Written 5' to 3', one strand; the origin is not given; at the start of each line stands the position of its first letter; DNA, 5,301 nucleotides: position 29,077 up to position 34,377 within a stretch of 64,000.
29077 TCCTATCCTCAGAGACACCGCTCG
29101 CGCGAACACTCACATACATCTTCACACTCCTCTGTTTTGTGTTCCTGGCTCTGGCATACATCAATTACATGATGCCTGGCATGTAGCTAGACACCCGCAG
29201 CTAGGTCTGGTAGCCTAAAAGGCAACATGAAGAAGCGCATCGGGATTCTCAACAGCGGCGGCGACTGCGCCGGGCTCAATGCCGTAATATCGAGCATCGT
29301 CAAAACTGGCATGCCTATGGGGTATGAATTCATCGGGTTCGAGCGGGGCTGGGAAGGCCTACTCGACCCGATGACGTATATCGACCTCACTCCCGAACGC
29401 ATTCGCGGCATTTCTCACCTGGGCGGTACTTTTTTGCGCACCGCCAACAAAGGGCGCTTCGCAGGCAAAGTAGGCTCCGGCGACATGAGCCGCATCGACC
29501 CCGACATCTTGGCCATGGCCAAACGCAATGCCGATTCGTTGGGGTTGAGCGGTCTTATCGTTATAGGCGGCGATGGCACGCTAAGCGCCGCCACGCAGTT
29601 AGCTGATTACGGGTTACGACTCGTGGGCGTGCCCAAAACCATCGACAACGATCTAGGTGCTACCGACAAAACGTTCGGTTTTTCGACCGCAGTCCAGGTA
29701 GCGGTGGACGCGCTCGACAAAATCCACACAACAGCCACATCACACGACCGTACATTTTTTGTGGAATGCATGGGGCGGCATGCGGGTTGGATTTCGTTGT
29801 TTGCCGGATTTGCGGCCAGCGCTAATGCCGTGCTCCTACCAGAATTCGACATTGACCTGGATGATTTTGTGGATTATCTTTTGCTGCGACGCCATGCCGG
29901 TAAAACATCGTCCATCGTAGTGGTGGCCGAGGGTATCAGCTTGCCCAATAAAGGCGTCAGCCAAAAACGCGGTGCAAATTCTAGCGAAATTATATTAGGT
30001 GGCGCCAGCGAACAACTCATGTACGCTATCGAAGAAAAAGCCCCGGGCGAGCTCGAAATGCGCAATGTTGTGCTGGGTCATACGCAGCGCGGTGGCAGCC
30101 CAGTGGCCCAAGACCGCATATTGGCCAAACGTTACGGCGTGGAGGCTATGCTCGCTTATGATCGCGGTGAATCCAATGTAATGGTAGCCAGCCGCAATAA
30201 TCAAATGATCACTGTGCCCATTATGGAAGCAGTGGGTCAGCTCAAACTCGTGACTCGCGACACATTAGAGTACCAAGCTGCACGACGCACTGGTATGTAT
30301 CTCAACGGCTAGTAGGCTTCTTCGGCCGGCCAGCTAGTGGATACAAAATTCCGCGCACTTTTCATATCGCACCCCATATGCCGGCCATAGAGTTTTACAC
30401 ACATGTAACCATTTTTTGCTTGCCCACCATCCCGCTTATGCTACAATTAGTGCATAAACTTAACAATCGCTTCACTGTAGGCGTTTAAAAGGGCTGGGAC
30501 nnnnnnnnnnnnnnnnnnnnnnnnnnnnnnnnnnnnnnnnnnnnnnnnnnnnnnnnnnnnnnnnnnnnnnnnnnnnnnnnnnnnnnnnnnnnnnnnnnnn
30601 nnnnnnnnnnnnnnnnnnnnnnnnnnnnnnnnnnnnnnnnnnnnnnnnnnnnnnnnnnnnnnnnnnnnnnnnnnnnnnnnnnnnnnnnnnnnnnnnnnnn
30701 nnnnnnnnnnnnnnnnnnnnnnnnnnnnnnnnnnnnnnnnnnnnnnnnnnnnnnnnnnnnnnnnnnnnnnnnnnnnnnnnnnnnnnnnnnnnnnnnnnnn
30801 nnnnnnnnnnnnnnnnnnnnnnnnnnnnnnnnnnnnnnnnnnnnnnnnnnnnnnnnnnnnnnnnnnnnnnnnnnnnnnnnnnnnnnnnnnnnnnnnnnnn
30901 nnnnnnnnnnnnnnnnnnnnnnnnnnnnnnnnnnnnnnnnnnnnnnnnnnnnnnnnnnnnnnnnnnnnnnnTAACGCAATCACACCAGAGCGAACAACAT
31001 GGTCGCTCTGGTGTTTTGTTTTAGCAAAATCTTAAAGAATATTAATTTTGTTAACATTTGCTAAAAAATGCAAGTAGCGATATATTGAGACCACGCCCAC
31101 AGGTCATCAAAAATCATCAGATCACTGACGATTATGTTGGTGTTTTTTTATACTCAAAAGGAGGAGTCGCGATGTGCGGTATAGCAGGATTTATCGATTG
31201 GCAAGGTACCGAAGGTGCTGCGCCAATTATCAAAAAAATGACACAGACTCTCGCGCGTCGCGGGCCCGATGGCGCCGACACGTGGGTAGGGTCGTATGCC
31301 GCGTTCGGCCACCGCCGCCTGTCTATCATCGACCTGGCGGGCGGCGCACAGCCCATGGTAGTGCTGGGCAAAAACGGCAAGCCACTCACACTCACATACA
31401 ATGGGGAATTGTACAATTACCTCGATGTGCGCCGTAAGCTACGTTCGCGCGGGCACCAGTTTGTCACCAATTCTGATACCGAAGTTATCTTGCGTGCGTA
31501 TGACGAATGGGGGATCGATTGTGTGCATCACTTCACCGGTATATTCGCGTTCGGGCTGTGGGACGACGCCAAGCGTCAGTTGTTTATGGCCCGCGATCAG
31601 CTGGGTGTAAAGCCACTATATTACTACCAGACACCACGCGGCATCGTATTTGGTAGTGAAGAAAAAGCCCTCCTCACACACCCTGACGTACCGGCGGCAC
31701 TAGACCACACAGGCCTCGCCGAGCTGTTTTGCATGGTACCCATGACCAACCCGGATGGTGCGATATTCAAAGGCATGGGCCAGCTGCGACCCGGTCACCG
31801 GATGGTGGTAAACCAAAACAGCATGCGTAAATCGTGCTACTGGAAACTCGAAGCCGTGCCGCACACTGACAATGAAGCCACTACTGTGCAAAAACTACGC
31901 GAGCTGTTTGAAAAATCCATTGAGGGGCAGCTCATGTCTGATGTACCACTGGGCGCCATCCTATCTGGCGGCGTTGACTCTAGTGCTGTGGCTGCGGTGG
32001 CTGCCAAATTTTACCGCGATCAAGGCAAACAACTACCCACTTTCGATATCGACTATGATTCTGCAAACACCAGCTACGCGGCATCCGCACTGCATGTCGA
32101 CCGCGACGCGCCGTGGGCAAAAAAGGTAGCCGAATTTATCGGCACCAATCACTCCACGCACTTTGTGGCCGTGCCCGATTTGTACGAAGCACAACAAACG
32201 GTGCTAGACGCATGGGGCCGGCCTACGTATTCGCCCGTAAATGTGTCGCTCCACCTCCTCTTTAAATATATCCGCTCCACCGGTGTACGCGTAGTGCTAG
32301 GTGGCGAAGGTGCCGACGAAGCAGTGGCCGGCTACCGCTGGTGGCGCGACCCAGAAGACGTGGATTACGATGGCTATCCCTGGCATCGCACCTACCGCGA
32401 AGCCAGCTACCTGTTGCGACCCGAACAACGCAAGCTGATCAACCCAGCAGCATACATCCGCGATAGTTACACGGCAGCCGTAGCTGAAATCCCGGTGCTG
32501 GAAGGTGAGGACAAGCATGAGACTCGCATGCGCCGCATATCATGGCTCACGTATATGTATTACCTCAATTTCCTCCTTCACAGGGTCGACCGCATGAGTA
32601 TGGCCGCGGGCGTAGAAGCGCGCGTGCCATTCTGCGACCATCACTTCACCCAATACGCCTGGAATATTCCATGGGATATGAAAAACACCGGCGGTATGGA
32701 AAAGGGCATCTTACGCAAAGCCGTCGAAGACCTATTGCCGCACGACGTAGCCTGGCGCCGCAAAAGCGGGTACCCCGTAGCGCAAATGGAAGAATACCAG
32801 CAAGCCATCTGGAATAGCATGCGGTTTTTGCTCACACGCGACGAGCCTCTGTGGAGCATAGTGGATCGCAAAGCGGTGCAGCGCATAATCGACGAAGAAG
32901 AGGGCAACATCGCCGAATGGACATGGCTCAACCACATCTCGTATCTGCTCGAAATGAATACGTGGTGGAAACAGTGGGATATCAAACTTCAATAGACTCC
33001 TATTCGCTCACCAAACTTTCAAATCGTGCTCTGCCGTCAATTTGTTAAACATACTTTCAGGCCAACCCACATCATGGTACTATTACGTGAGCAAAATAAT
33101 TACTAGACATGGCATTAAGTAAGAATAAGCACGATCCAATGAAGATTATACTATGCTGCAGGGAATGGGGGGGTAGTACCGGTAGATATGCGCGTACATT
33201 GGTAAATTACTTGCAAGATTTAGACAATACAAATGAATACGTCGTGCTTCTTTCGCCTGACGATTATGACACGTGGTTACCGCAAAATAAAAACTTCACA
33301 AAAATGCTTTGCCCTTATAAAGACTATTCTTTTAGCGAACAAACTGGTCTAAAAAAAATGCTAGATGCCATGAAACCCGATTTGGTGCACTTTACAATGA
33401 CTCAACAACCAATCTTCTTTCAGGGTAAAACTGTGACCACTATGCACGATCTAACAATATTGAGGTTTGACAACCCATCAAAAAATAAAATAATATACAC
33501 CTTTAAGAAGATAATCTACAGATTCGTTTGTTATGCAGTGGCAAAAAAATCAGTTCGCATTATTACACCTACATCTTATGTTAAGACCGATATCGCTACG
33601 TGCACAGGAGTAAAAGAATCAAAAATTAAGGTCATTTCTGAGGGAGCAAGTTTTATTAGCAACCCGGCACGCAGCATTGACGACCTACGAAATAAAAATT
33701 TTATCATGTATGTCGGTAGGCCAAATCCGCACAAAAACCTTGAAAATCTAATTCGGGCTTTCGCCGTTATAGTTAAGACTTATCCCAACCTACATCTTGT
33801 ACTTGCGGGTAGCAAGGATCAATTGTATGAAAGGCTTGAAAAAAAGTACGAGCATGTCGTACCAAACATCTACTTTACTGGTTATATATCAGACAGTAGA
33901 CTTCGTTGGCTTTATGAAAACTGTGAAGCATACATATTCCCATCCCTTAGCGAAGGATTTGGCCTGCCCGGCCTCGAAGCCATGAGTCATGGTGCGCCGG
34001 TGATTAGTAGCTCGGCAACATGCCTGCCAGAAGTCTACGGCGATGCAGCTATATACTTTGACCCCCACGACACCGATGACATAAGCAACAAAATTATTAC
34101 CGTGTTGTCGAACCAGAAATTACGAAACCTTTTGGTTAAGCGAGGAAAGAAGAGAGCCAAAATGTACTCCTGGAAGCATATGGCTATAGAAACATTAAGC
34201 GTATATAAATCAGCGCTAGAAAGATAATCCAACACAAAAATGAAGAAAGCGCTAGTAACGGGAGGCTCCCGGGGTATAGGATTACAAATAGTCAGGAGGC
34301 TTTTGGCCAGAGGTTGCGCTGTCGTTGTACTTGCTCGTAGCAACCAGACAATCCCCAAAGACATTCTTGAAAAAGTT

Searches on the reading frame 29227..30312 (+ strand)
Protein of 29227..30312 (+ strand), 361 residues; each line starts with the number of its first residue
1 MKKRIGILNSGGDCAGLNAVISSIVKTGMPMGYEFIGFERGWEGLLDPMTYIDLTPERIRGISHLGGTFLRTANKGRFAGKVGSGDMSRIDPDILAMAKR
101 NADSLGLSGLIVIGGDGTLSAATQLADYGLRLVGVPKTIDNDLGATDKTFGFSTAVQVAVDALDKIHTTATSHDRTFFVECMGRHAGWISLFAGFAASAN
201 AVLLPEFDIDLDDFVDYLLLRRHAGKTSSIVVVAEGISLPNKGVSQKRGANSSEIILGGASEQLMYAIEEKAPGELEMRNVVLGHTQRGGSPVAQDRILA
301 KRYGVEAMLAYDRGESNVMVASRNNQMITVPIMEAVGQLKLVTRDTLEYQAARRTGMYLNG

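Call 53: search_protein_families(library=pfam, proteins=[window:29227-30312:+], max_evalue=0.001)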
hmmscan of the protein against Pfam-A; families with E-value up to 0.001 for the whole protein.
window:29227-30312:+ (361 aa): 1 family
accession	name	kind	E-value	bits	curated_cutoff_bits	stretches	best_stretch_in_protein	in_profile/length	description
PF00365.25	PFK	-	2e-89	300.1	30.9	1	4-308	1-274/277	Phosphofructokinase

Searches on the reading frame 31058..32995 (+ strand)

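Call 52: search_protein_families(library=pfam, proteins=[window:31058-32995:+], max_evalue=0.001)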
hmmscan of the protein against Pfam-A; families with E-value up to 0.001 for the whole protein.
window:31058-32995:+ (645 aa): 4 families
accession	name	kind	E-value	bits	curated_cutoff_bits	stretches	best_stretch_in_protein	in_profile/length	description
PF00733.27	Asn_synthase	-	2.8e-84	284.2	21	1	279-636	1-352/354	Asparagine synthase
PF13537.11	GATase_7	-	3.1e-44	150.4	25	1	85-206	1-122/123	Glutamine amidotransferase domain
PF13522.11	GATase_6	-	1.8e-39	135.2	27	1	70-201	1-130/130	Glutamine amidotransferase domain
PF12481.13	DUF3700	-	0.00058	19.8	27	0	155-206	125-176/228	Aluminium induced protein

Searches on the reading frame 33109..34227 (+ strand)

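Call 52: search_protein_families(library=pfam, proteins=[window:33109-34227:+], max_evalue=0.001)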
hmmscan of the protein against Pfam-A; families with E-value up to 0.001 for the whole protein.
window:33109-34227:+ (372 aa): 5 families
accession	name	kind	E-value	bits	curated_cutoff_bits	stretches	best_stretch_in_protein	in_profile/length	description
PF00534.26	Glycos_transf_1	-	1.6e-34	119.4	26.4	1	195-349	14-172/172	Glycosyl transferases group 1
PF13692.12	Glyco_trans_1_4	-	4.1e-27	95.6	27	1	198-335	3-142/142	Glycosyl transferases group 1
PF20706.3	GT4-conflict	-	1.4e-11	44.5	26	1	173-306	174-316/385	Family 4 Glycosyltransferase in conflict systems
PF13439.12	Glyco_transf_4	-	2.1e-11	44.6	28.5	1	24-179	4-165/170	Glycosyltransferase Family 4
PF13524.12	Glyco_trans_1_2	-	1.3e-07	32.2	25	1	223-361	10-141/144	Glycosyl transferase-like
